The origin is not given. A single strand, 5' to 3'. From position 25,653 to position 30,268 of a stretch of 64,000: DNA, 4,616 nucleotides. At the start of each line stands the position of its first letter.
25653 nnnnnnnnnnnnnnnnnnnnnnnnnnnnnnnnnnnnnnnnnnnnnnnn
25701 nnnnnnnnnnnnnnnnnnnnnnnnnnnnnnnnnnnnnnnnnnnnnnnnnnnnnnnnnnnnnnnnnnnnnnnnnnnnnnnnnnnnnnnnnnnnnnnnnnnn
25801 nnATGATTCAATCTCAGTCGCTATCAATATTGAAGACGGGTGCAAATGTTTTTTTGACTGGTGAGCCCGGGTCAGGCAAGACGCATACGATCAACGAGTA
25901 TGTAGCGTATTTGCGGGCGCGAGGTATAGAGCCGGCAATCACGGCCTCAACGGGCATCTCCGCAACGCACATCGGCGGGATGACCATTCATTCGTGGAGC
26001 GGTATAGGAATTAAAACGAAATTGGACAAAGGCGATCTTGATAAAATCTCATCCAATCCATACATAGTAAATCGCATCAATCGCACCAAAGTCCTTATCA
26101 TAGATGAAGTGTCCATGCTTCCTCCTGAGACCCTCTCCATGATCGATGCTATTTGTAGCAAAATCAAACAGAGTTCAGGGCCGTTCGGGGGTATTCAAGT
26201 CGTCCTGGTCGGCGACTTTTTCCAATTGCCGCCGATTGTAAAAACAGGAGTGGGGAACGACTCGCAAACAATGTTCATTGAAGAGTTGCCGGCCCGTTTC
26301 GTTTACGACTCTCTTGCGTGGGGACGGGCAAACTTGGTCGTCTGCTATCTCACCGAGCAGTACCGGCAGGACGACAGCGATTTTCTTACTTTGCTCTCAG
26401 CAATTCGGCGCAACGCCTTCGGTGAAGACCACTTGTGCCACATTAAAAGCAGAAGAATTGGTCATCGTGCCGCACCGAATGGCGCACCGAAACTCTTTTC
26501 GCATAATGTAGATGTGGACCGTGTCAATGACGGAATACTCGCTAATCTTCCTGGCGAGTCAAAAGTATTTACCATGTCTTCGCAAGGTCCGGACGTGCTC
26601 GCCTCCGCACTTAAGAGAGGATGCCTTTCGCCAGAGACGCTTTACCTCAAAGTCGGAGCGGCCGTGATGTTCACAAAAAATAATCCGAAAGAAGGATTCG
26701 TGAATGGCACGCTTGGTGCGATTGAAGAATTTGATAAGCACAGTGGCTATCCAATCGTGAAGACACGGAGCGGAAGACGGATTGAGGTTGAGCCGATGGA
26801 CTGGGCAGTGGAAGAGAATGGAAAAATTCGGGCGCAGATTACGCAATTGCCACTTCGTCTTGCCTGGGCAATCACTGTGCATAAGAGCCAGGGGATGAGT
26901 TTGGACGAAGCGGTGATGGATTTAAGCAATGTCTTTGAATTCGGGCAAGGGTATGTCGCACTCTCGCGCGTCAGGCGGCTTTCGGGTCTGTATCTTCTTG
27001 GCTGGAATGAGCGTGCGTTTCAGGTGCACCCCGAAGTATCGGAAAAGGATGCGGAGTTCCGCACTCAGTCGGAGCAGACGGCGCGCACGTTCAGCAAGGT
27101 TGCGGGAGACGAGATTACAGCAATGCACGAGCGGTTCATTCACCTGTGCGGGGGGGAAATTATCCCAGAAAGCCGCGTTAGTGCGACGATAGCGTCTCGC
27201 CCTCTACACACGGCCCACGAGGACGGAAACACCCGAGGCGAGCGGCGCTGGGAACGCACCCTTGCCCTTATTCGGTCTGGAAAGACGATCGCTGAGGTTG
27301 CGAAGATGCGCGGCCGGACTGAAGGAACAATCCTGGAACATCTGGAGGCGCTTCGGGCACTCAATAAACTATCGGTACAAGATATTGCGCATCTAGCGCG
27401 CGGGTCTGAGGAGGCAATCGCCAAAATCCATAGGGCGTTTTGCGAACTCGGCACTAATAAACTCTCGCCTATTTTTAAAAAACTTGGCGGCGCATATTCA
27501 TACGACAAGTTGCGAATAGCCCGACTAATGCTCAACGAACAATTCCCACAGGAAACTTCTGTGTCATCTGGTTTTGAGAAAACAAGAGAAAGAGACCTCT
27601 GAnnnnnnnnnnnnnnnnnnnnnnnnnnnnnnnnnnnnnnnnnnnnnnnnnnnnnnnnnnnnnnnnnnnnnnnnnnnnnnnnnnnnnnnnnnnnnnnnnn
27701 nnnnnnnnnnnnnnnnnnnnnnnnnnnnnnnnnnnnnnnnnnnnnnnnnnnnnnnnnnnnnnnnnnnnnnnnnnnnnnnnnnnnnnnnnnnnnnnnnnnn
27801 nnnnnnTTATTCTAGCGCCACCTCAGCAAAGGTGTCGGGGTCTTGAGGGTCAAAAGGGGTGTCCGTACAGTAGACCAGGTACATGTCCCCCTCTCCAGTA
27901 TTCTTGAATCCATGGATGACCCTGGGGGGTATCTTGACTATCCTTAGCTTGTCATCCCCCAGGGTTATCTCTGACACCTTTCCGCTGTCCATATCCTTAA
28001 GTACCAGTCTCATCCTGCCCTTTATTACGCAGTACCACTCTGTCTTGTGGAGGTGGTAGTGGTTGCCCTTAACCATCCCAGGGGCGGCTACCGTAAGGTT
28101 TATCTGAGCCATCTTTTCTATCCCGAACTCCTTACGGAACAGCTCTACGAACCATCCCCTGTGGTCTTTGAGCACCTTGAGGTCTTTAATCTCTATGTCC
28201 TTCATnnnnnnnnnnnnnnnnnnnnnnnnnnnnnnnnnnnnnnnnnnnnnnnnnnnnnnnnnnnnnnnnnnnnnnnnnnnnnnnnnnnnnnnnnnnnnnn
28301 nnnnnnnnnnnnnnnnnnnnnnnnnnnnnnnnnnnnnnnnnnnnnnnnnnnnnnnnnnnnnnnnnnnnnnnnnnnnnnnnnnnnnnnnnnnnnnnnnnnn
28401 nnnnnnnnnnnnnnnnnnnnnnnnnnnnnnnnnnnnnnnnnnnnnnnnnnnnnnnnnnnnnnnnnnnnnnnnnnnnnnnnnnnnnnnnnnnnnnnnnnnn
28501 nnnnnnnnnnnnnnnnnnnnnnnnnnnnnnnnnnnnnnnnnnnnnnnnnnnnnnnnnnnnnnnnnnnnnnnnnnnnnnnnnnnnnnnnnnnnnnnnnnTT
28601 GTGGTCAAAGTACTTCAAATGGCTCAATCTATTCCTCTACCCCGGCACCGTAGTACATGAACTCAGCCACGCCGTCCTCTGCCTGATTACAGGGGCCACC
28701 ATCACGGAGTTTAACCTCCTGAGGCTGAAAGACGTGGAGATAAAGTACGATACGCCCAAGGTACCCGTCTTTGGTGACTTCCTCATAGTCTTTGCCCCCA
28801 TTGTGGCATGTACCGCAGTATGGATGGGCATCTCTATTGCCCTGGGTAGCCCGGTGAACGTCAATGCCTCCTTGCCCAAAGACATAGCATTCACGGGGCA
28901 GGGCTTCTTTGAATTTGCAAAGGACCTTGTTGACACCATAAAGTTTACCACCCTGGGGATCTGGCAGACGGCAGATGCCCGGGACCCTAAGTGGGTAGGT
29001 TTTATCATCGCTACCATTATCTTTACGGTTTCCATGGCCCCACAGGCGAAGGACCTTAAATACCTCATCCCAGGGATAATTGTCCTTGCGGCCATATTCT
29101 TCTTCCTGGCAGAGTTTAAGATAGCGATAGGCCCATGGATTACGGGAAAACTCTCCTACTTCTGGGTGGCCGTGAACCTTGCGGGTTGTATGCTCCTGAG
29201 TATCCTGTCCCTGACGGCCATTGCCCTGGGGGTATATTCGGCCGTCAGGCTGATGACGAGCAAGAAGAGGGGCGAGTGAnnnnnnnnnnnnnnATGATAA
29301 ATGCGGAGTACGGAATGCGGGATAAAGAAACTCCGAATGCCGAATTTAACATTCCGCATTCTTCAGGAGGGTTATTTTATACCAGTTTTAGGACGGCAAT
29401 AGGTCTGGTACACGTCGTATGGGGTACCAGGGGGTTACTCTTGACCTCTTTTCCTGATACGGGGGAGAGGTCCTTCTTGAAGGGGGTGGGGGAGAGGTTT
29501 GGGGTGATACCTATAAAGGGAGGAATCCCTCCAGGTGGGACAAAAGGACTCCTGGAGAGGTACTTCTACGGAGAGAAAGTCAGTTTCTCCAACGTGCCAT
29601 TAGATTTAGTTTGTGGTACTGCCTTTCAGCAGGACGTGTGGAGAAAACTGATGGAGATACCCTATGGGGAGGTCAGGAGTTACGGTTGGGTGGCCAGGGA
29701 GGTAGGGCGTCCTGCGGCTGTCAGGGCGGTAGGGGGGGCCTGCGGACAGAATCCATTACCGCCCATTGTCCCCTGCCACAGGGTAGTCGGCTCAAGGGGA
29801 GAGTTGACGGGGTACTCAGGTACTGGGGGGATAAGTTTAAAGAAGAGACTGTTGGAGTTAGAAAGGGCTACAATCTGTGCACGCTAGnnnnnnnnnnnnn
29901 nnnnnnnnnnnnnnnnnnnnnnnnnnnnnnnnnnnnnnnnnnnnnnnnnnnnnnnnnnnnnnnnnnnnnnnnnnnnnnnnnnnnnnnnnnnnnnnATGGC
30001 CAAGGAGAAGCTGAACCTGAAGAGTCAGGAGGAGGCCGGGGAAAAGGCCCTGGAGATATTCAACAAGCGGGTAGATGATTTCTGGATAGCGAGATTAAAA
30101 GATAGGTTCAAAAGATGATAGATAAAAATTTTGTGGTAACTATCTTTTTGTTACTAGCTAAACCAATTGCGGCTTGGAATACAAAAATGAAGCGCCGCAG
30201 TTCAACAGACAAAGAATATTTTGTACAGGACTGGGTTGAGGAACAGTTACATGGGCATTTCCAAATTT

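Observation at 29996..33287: Compact HTH-DUF1156-type Zn-ribbon methylase paired with a small PD-(D/E)xK nuclease: a minimal version of a usually multi-gene defence module?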

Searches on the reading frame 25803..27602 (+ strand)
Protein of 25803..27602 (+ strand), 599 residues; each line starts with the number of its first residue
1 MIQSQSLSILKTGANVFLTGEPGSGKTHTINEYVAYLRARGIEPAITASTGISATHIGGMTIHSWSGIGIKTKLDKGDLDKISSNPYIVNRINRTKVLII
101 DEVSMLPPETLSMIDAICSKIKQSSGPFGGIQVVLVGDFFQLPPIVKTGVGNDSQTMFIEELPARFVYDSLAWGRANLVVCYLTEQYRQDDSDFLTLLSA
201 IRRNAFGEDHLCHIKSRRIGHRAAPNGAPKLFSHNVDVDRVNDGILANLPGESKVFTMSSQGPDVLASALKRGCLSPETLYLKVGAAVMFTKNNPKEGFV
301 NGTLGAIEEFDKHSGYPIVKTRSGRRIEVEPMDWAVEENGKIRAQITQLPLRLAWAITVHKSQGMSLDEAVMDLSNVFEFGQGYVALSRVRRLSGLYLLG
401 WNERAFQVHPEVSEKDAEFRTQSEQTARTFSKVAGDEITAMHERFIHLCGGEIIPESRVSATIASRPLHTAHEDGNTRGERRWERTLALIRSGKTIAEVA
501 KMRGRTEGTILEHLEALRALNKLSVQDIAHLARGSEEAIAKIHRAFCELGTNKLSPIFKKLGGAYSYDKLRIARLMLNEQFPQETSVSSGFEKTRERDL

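Call 44: search_protein_families(library=pfam, proteins=[window:25803-27602:+], max_evalue=0.001)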
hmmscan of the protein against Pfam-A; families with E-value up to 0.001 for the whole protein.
window:25803-27602:+ (599 aa): 10 families
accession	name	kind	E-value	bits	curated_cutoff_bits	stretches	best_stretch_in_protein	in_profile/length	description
PF05970.20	PIF1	-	1.5e-31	110.2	25.9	1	10-191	19-191/223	PIF1-like helicase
PF14493.12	HTH_40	-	5.6e-17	62.2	27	1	484-574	3-89/89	Helix-turn-helix domain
PF13245.12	AAA_19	-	1.4e-13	51.7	25.1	1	14-145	12-132/134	AAA domain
PF13604.12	AAA_30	-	3e-11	43.9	27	1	10-151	14-137/191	AAA domain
PF21530.3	Pif1_2B_dom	-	1.5e-07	31.4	23.9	1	267-310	3-47/47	DNA helicase Pif1, 2B domain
PF13401.12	AAA_22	-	2.2e-07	31.7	27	1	13-137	5-122/130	AAA domain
PF13086.12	AAA_11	-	2.2e-05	24.8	27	0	10-38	14-42/257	AAA domain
PF18335.7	SH3_13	-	6.8e-05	23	41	1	282-315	26-59/65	ATP-dependent RecD-like DNA helicase SH3 domain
PF07728.20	AAA_5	-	0.00061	20.2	22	0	15-112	1-84/139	AAA domain (dynein-related subfamily)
PF13191.12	AAA_16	-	0.00082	20.3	32.6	0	14-41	25-52/167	AAA ATPase domain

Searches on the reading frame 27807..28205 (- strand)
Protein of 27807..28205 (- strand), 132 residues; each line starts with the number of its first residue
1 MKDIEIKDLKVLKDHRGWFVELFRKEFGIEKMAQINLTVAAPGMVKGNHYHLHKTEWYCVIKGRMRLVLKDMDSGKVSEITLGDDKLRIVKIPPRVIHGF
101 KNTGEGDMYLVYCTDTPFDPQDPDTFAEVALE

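Call 44: search_protein_families(library=pfam, proteins=[window:27807-28205:-], max_evalue=0.001)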
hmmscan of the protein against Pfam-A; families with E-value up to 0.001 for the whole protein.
window:27807-28205:- (132 aa): 5 families
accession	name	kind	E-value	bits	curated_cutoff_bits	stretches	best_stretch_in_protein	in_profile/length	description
PF14667.12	Polysacc_synt_C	-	2.1e-27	95.9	28.7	1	13-126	2-111/111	Polysaccharide biosynthesis C-terminal domain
PF00908.23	dTDP_sugar_isom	-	3.1e-11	43.7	27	1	3-122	6-137/168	dTDP-4-dehydrorhamnose 3,5-epimerase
PF07883.17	Cupin_2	-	7.1e-07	29.3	27.2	1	40-111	5-67/70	Cupin domain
PF06560.17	GPI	-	3.4e-05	23.6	20.7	1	48-118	71-148/182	Glucose-6-phosphate isomerase (GPI)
PF05523.17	FdtA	-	5.7e-05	23.4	23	1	3-122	2-118/131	WxcM-like, C-terminal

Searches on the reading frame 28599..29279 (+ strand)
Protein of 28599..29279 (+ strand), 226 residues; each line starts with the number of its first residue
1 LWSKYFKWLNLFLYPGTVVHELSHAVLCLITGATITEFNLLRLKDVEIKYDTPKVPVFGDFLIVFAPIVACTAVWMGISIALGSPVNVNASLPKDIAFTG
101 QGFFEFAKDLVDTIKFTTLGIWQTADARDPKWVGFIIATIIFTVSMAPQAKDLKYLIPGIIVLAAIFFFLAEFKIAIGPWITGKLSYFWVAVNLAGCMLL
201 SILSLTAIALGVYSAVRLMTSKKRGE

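Call 44: search_protein_families(library=pfam, proteins=[window:28599-29279:+], max_evalue=0.001)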
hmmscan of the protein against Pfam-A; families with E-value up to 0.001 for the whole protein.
window:28599-29279:+ (226 aa): 1 family
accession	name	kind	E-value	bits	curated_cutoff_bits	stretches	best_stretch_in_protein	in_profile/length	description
PF13398.12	Peptidase_M50B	-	0.00053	20.2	26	1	9-40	17-48/201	Peptidase M50B-like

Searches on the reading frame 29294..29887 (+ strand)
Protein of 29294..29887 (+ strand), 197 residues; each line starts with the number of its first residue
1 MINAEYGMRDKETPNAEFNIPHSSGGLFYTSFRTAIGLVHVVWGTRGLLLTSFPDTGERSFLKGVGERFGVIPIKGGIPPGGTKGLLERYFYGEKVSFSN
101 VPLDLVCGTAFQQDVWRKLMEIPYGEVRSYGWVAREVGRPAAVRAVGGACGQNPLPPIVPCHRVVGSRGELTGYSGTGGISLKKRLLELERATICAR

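Call 44: search_protein_families(library=pfam, proteins=[window:29294-29887:+], max_evalue=0.001)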
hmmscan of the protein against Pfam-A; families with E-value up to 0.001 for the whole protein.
window:29294-29887:+ (197 aa): 1 family
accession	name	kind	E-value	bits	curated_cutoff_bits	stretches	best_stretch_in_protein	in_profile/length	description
PF01035.26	DNA_binding_1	-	2.5e-34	117.4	27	1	110-191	1-80/81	6-O-methylguanine DNA methyltransferase, DNA binding domain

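Call 69: find_encoding_contigs(protein=window:29294-29887:+, flank=6000, max_places=5)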
Protein window:29294-29887:+ (197 aa): 2 contigs read that carry it; 2 places shown.
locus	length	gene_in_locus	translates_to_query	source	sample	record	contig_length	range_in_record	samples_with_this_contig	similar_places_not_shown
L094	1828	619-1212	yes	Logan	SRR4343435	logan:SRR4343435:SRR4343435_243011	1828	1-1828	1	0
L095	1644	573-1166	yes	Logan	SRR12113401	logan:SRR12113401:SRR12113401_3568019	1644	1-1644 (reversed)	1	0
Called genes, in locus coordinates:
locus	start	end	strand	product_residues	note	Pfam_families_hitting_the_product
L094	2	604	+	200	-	?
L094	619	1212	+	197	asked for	PF01035:DNA_binding_1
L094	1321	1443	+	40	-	-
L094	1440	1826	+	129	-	?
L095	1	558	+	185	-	?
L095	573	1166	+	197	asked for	PF01035:DNA_binding_1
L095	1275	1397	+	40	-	-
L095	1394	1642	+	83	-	?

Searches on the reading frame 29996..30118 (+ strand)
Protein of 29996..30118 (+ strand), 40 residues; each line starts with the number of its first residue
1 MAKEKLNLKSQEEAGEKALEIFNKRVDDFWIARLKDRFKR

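Call 3: search_protein_families(library=pfam, proteins=[window:29996-30118:+], max_evalue=1)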
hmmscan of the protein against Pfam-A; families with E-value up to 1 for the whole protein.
window:29996-30118:+ (40 aa): 0 families

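Call 4: search_protein_families(library=ncbifam, proteins=[window:29996-30118:+], max_evalue=1)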
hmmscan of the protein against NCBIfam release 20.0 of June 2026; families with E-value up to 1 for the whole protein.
window:29996-30118:+ (40 aa): 0 families

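Call 5: search_protein_families(library=padloc, proteins=[window:29996-30118:+], max_evalue=1)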
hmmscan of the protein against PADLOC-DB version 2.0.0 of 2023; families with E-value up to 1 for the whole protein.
window:29996-30118:+ (40 aa): 0 families

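Call 78: search_protein_families(library=phrogs, proteins=[window:29996-30118:+], max_evalue=0.01)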
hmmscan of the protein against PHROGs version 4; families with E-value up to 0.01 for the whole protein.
window:29996-30118:+ (40 aa): 0 families
